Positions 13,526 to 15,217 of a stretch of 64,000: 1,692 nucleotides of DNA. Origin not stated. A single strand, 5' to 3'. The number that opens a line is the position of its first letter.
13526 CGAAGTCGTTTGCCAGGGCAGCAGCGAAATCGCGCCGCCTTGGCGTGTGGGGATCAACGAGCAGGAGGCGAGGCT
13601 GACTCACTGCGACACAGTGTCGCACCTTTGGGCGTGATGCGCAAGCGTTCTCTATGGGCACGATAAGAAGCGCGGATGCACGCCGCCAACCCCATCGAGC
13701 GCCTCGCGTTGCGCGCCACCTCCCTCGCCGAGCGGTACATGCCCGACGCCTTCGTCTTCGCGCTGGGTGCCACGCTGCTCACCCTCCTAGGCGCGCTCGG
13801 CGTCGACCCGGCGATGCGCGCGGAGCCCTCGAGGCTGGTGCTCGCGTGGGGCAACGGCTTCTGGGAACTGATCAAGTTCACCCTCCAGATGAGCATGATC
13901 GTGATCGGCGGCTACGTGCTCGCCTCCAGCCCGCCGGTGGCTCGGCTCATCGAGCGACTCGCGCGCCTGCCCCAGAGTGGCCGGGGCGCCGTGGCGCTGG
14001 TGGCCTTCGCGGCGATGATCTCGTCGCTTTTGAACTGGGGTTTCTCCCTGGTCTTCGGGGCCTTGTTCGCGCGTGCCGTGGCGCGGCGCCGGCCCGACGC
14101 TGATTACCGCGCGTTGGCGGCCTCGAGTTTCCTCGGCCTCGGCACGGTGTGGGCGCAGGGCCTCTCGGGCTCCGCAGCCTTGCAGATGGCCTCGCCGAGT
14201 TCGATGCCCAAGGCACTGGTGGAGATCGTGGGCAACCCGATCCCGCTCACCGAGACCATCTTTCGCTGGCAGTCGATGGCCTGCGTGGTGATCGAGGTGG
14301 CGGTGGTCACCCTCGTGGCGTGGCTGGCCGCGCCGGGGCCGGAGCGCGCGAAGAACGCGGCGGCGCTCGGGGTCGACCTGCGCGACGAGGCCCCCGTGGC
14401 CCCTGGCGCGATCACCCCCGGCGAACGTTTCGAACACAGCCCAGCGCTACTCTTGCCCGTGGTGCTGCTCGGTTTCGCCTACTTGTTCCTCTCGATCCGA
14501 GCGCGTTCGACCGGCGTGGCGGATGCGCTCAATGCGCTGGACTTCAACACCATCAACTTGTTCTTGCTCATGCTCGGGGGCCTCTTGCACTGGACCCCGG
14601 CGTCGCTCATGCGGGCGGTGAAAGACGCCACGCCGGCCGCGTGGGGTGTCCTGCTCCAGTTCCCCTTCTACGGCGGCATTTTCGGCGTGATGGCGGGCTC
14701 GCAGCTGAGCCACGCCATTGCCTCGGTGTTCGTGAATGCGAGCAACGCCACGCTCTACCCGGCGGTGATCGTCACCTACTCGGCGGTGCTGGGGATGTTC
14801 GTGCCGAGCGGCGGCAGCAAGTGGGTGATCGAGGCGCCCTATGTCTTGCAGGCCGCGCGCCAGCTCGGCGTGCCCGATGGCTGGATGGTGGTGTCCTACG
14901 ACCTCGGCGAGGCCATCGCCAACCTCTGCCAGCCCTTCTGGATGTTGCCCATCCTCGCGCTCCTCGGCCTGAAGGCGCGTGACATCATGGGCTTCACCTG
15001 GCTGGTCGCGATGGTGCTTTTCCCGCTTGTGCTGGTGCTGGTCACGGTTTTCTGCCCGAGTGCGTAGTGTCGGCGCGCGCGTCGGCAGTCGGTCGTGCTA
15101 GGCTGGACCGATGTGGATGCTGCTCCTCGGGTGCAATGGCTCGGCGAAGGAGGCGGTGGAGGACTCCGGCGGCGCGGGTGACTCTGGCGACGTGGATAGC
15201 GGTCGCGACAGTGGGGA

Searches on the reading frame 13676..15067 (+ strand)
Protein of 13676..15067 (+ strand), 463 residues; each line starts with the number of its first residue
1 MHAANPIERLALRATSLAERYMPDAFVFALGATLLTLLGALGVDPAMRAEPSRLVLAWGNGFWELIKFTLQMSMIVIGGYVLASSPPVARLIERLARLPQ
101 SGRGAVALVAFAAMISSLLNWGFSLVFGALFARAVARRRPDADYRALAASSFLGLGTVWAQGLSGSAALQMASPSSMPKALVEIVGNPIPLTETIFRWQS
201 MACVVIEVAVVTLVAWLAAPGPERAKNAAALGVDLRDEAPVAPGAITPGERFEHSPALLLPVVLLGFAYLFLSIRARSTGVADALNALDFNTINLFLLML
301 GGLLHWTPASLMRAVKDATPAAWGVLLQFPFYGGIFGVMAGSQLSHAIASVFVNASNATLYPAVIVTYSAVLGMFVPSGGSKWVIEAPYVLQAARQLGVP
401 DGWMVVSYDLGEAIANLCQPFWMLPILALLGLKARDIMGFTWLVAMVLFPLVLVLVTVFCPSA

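Call 38: search_protein_families(library=pfam, proteins=[window:13676-15067:+], max_evalue=0.00001)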
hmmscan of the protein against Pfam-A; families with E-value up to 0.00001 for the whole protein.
window:13676-15067:+ (463 aa): 1 family
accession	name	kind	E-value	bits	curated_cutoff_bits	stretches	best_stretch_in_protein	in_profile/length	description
PF02667.20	SCFA_trans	-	9.4e-101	338.5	27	1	7-459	2-452/453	Short chain fatty acid transporter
